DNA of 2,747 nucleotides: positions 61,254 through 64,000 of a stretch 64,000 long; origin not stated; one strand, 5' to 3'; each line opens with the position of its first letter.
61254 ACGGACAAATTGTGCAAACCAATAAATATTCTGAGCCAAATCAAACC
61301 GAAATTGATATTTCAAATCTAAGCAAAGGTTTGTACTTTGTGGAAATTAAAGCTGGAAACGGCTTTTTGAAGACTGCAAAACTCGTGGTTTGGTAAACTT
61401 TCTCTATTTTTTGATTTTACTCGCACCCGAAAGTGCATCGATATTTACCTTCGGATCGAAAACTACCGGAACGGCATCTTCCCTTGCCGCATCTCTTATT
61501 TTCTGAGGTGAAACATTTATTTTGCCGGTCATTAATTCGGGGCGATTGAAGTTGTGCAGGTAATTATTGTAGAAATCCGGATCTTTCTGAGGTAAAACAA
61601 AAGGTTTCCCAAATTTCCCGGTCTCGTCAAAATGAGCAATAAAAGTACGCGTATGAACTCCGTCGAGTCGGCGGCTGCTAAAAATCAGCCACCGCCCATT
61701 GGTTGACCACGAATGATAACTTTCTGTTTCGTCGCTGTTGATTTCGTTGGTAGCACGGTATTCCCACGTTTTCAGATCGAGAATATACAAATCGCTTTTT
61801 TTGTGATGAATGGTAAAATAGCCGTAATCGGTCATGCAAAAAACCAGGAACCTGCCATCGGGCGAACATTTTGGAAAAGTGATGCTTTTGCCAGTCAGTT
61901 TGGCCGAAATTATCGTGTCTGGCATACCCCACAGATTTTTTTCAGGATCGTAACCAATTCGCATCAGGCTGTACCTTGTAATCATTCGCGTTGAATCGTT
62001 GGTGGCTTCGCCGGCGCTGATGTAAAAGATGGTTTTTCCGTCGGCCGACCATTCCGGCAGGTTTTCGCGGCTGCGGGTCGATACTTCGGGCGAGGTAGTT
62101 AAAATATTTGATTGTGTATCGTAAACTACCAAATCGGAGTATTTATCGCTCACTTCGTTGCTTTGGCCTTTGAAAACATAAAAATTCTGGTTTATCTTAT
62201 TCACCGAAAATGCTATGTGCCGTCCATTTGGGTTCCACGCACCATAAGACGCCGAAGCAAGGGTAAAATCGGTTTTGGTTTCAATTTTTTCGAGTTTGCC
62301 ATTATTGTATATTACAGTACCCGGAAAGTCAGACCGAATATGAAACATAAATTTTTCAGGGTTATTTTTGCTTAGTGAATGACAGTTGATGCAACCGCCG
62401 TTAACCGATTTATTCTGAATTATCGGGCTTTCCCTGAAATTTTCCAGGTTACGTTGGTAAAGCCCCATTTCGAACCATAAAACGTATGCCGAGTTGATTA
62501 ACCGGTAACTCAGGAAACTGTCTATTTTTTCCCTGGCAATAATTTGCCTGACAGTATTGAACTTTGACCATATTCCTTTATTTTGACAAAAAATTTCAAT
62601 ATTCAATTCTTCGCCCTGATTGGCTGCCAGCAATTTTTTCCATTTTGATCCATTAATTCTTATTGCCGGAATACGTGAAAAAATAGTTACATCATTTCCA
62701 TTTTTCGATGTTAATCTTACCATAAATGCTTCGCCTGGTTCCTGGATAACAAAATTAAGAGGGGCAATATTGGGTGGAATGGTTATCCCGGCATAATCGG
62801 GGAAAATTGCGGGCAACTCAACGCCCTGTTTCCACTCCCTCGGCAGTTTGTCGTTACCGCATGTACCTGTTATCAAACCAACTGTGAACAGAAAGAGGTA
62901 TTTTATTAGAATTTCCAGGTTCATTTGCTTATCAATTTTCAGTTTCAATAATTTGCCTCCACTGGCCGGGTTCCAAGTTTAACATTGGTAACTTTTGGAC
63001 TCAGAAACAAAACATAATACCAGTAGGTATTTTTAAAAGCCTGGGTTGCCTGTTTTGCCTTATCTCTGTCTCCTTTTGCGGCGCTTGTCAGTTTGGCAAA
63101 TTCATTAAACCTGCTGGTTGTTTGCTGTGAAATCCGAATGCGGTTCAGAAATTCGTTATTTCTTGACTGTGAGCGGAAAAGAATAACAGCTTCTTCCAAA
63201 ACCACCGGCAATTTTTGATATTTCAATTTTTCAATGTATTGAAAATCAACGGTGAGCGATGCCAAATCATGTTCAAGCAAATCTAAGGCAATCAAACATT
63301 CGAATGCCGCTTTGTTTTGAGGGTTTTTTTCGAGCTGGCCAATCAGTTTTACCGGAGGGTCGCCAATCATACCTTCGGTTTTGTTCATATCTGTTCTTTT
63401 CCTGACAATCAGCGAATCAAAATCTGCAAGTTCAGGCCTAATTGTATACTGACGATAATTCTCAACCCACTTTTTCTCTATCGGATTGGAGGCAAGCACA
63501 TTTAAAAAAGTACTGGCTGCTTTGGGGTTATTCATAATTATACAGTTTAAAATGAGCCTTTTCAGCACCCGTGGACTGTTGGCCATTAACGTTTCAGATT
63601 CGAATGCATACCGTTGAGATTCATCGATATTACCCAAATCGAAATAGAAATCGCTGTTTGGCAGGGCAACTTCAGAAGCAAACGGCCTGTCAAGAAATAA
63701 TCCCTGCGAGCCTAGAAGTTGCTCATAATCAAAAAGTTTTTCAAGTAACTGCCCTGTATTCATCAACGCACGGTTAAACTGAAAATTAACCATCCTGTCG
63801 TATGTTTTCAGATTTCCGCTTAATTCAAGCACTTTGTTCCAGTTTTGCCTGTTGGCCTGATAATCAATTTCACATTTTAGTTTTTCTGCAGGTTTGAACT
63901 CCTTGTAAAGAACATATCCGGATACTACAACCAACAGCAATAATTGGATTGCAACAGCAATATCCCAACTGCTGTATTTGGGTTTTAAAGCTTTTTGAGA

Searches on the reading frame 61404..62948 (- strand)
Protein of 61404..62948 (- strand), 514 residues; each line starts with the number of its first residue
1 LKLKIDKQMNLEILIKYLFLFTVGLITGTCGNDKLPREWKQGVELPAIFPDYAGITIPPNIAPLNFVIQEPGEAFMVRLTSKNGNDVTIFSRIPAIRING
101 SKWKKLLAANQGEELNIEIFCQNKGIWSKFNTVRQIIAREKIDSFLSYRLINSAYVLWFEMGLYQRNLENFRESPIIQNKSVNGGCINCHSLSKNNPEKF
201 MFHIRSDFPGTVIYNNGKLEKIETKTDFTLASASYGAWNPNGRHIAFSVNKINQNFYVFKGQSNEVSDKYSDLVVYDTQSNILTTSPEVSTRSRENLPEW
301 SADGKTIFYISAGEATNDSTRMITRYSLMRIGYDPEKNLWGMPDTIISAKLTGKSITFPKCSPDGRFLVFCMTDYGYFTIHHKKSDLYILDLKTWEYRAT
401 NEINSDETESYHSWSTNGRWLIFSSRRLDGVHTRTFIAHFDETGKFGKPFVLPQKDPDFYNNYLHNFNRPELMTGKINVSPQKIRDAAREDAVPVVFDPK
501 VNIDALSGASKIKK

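Call 18: search_protein_families(library=pfam, proteins=[window:61404-62948:-], max_evalue=0.001)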
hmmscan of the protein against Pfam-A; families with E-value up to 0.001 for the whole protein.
window:61404-62948:- (514 aa): 2 families
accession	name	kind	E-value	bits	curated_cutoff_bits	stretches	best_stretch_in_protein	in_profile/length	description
PF07676.18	PD40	-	8.6e-12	45.1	20.9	0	403-427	5-29/38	WD40-like Beta Propeller Repeat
PF24681.1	Kelch_KLHDC2_KLHL20_DRC7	-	6.5e-06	26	50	1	242-403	50-197/221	KLHDC2/KLHL20/DRC7 Kelch-repeats domain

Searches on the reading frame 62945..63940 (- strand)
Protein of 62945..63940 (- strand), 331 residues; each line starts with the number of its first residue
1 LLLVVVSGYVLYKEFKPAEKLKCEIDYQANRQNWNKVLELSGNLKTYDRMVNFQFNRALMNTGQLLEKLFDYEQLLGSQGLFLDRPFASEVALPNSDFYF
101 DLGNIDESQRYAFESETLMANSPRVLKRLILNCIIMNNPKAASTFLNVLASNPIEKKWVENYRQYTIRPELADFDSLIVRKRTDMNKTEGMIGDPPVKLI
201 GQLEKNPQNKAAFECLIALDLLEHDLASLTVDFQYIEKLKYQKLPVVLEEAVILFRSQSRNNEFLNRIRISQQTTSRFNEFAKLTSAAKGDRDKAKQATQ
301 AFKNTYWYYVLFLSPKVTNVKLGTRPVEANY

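Call 18: search_protein_families(library=pfam, proteins=[window:62945-63940:-], max_evalue=0.001)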
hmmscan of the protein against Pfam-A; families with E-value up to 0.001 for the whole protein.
window:62945-63940:- (331 aa): 1 family
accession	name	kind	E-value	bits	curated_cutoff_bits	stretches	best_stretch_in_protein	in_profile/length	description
PF19529.4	DUF6057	-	2.9e-62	211.8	29.8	1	18-312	274-568/569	Family of unknown function (DUF6057)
